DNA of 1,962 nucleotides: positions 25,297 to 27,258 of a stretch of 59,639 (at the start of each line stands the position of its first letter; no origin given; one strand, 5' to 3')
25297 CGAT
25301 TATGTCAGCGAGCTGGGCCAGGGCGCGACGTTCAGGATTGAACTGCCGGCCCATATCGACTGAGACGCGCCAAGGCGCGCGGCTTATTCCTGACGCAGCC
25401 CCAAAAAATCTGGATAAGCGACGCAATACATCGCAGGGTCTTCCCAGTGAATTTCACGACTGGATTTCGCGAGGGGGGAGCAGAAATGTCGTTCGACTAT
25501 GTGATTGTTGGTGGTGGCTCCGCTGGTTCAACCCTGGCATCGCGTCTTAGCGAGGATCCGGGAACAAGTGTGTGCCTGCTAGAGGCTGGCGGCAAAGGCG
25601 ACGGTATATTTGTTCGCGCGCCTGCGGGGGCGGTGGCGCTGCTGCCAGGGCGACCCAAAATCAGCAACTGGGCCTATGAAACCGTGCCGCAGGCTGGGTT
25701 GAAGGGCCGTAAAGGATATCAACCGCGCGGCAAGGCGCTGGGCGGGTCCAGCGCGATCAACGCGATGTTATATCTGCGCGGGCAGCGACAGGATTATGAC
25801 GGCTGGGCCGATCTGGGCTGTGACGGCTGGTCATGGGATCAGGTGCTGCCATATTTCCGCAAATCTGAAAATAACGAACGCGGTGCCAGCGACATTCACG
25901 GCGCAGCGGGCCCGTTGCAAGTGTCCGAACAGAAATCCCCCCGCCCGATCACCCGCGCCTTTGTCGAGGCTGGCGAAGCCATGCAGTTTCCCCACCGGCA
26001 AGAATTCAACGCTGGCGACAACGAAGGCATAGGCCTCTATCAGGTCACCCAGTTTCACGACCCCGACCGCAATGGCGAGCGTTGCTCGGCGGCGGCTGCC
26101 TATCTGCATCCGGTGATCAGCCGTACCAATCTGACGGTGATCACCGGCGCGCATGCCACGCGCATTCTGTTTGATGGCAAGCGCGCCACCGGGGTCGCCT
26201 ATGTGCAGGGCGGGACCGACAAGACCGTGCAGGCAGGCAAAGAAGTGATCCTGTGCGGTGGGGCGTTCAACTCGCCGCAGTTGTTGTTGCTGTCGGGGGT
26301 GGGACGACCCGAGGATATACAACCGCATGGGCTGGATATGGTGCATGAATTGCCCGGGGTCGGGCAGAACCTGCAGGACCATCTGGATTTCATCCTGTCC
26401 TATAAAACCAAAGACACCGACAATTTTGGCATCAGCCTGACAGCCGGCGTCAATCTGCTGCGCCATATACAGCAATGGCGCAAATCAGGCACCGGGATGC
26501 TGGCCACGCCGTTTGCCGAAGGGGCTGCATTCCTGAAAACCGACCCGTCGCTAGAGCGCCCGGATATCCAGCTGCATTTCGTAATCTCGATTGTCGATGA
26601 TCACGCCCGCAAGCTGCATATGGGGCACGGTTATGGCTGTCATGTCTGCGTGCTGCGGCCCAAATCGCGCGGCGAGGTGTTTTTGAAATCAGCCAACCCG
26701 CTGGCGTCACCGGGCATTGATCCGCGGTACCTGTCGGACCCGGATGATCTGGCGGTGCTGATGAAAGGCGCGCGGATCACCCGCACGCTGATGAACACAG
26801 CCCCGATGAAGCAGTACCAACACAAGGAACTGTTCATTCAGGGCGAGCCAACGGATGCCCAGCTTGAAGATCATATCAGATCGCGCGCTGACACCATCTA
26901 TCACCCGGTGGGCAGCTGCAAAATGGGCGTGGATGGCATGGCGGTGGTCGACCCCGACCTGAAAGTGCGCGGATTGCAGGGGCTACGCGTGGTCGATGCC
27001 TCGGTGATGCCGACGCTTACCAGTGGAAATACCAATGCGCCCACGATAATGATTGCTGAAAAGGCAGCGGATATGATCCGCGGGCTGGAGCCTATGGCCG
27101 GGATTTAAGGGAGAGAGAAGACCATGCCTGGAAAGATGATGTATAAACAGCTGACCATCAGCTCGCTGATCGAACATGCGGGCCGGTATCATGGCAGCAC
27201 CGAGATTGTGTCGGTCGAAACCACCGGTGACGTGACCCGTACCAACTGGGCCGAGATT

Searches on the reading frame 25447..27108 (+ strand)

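Call 47: search_protein_families(library=pfam, proteins=[window:25447-27108:+], max_evalue=0.00001)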
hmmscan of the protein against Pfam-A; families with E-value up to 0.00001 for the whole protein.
window:25447-27108:+ (553 aa): 4 families
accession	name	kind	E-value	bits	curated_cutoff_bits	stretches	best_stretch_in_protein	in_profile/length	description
PF00732.25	GMC_oxred_N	-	4.3e-53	180.8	23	1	16-313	1-217/218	GMC oxidoreductase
PF05199.19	GMC_oxred_C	-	9e-38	130.4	24.6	1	405-537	1-139/139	GMC oxidoreductase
PF01266.30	DAO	-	1.3e-07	31.9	27.9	1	17-280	1-210/353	FAD dependent oxidoreductase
PF00890.30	FAD_binding_2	-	1.4e-06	28.2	20.4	1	17-276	1-206/414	FAD binding domain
